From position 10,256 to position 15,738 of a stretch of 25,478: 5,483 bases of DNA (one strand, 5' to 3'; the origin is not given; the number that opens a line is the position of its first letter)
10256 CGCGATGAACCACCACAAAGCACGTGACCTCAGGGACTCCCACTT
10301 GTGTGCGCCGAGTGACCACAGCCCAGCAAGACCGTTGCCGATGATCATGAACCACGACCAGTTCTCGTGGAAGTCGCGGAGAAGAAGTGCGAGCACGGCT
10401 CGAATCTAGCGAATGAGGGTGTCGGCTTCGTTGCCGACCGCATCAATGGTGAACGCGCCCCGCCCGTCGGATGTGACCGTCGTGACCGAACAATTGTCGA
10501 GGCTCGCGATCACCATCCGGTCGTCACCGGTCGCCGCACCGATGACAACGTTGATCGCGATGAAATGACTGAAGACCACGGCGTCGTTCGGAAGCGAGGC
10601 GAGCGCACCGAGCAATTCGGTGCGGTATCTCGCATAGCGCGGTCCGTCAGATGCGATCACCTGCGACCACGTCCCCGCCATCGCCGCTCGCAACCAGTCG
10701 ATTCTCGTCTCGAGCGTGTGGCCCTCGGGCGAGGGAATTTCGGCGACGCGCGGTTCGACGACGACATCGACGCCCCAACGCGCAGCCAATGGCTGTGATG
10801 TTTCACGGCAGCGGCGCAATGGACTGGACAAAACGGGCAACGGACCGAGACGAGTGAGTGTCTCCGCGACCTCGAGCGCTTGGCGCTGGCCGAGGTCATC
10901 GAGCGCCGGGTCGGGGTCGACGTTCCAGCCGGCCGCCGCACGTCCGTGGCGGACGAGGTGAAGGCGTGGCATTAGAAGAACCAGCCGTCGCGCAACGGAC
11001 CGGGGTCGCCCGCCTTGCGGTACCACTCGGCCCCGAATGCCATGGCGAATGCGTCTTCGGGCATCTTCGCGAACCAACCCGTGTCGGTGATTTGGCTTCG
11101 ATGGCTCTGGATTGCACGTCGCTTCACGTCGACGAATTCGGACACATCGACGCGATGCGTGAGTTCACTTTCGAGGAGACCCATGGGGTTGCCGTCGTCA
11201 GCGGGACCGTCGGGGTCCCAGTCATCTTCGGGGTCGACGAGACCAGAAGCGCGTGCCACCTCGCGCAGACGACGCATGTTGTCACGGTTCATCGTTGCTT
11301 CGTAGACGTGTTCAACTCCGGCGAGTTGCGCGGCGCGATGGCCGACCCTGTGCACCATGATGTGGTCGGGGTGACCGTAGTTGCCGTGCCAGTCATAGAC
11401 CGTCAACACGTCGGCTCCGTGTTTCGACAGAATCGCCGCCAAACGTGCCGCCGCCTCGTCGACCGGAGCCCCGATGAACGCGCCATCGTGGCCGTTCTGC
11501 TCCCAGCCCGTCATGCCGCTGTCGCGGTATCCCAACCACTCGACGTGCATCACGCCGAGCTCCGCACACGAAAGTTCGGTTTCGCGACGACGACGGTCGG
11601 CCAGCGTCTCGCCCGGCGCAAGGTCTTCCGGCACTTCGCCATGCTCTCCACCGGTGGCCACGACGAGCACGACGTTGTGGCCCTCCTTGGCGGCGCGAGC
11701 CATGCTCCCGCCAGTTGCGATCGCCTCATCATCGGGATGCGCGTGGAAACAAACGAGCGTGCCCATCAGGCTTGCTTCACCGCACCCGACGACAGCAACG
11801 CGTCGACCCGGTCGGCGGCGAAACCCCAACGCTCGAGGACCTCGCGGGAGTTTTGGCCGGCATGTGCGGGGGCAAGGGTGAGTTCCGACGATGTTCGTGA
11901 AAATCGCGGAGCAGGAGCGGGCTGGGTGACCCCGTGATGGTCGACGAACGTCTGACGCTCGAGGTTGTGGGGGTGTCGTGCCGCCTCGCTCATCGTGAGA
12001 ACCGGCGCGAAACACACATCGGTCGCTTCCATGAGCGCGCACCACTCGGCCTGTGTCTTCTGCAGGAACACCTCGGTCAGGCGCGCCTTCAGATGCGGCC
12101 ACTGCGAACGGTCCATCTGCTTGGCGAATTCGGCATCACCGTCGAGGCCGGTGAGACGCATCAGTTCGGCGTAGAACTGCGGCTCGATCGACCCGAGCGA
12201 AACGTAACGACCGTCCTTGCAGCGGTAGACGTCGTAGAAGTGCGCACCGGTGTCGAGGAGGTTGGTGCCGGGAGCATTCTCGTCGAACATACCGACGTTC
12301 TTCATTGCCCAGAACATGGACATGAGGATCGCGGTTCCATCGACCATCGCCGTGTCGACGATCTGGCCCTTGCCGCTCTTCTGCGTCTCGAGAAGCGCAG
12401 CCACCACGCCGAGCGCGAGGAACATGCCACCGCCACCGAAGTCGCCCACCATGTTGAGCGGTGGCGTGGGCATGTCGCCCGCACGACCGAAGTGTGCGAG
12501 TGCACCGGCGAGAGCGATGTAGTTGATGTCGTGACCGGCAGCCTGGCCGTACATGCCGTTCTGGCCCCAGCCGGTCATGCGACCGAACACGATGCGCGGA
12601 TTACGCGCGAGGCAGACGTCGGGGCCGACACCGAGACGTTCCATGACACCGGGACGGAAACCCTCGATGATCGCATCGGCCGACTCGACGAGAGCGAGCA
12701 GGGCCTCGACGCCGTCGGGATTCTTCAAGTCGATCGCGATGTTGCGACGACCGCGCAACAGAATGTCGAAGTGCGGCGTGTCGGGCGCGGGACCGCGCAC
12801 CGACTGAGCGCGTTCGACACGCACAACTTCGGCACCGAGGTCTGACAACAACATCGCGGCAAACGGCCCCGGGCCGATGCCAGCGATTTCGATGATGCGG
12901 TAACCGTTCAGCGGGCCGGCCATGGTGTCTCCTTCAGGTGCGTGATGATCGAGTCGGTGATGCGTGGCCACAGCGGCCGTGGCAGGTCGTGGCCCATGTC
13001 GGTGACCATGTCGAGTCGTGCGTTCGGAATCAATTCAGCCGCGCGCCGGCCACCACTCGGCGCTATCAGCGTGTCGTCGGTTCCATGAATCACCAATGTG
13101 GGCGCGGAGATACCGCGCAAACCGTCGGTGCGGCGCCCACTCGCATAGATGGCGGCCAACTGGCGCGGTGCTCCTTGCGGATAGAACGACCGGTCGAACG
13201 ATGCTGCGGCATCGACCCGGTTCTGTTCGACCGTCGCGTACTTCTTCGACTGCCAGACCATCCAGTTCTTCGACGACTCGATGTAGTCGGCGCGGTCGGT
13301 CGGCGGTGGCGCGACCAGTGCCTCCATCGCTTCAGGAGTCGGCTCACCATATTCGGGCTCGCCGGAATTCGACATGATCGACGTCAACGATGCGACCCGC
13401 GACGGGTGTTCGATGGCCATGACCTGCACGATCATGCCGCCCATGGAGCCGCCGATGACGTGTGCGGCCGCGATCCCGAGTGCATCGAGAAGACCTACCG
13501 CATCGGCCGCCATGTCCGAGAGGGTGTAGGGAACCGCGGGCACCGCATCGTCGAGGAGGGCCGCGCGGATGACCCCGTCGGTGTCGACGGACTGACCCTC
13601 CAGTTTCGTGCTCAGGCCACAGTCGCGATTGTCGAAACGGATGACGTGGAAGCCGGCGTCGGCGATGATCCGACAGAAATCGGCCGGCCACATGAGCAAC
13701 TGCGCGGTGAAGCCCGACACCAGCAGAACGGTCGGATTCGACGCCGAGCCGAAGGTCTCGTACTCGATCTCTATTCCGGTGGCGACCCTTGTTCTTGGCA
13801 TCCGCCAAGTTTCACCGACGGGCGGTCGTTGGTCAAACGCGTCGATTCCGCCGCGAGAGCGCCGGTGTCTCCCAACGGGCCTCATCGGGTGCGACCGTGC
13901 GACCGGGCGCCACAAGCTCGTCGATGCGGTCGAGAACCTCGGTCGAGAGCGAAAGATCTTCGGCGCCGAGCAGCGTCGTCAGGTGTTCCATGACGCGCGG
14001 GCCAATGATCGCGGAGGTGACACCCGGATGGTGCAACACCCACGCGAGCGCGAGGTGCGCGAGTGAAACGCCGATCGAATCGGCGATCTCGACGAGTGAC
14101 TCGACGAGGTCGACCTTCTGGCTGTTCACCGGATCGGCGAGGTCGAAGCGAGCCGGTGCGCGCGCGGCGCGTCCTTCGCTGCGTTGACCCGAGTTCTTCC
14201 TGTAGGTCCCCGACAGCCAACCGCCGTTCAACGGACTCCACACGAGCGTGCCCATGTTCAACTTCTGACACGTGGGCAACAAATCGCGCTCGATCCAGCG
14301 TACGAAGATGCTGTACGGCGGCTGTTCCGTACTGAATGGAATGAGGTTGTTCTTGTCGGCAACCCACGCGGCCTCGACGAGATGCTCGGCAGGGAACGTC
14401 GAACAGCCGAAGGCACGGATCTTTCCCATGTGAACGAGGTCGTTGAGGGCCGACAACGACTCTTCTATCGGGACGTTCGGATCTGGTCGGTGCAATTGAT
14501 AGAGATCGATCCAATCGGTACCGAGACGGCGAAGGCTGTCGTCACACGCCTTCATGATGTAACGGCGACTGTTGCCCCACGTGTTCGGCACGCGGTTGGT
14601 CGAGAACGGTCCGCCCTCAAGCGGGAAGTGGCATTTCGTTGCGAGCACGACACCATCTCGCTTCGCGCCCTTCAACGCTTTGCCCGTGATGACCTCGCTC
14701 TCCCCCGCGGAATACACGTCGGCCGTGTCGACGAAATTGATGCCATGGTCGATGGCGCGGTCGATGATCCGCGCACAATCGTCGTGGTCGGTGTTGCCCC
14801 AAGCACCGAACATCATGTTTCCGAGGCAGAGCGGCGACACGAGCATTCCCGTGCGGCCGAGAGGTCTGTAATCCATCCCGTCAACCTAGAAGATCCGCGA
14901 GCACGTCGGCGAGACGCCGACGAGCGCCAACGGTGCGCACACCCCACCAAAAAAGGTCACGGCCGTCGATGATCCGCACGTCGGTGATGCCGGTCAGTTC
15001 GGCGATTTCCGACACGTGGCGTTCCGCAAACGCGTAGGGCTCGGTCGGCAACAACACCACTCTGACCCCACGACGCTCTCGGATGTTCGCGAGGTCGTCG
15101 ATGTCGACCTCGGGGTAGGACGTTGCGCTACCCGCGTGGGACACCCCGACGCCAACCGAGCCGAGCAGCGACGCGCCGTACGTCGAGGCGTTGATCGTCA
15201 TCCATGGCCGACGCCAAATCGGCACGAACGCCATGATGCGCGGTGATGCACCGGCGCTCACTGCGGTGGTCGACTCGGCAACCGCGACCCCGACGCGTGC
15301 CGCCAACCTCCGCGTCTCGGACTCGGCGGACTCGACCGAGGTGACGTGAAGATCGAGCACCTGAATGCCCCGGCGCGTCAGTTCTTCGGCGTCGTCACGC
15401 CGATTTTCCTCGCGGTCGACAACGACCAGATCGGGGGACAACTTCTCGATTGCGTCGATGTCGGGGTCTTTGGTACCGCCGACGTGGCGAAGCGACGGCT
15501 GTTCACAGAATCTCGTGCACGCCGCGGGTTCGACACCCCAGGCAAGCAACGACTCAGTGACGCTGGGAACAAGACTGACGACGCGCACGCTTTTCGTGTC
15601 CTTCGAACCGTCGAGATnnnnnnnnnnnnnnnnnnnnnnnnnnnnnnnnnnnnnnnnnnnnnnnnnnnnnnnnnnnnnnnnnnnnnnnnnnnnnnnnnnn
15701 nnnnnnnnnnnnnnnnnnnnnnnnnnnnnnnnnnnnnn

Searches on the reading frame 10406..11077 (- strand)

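Call 69: search_protein_families(library=pfam, proteins=[window:10406-11077:-], max_evalue=0.0001)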
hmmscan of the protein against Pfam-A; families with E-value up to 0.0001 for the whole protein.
window:10406-11077:- (223 aa): 1 family
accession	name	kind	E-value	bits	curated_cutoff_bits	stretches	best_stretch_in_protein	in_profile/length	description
PF00300.27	His_Phos_1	-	1.6e-20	74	21.7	1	39-209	1-186/194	Histidine phosphatase superfamily (branch 1)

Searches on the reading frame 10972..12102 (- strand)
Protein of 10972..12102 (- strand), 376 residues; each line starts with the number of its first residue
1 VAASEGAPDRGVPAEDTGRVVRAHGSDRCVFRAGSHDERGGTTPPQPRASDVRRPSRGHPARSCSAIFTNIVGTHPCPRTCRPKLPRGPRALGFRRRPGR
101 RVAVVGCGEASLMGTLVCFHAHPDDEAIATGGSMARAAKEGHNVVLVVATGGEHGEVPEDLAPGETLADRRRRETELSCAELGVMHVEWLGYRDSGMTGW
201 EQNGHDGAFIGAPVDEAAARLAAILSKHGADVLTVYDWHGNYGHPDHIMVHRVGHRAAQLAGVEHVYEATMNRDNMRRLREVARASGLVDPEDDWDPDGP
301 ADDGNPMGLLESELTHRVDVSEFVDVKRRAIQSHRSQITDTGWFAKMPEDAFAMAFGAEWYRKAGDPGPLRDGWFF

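Call 69: search_protein_families(library=pfam, proteins=[window:10972-12102:-], max_evalue=0.0001)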
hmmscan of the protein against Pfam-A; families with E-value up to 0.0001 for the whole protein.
window:10972-12102:- (376 aa): 1 family
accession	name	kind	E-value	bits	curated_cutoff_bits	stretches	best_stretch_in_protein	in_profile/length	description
PF02585.22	PIG-L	-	2.7e-27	96.2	28.2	1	118-257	2-128/129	GlcNAc-PI de-N-acetylase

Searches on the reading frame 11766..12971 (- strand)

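Call 69: search_protein_families(library=pfam, proteins=[window:11766-12971:-], max_evalue=0.0001)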
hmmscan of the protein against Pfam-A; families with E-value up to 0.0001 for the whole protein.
window:11766-12971:- (401 aa): 1 family
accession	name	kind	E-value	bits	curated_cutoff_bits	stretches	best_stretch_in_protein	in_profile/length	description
PF02515.22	CoA_transf_3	-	9.1e-86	288.7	23.3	1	21-370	1-361/366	CoA-transferase family III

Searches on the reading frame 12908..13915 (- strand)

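Call 69: search_protein_families(library=pfam, proteins=[window:12908-13915:-], max_evalue=0.0001)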
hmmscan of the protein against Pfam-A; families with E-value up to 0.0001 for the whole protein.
window:12908-13915:- (335 aa): 3 families
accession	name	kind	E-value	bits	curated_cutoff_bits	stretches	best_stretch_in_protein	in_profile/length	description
PF00561.26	Abhydrolase_1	-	1.4e-28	100.6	25.8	1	61-310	1-239/245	alpha/beta hydrolase fold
PF12697.13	Abhydrolase_6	-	1.8e-12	48.8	26.3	1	63-311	1-205/217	Alpha/beta hydrolase family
PF12146.15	Hydrolase_4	-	6.3e-11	42.5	27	1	62-311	6-234/239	Serine aminopeptidase, S33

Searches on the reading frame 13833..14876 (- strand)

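Call 57: search_protein_families(library=pfam, proteins=[window:13833-14876:-], max_evalue=0.0001)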
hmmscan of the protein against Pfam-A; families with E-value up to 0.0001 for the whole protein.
window:13833-14876:- (347 aa): 1 family
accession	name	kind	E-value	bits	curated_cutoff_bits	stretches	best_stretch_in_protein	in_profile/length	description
PF00248.27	Aldo_ket_red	-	1e-76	258.2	24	1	15-322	1-290/291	Aldo/keto reductase family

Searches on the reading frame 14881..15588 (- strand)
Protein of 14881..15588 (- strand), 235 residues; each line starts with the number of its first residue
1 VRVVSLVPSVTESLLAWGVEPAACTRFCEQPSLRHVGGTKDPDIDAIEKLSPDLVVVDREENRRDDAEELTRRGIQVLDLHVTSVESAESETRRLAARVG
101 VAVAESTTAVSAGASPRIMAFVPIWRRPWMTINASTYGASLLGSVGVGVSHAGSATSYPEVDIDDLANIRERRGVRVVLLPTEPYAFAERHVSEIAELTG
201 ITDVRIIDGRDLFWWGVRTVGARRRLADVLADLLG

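Call 57: search_protein_families(library=pfam, proteins=[window:14881-15588:-], max_evalue=0.0001)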
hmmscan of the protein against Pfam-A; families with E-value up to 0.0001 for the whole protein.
window:14881-15588:- (235 aa): 1 family
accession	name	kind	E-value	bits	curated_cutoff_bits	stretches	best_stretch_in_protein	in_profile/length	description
PF01497.23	Peripla_BP_2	-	2.2e-09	37.5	27.5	1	3-102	1-109/235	Periplasmic binding protein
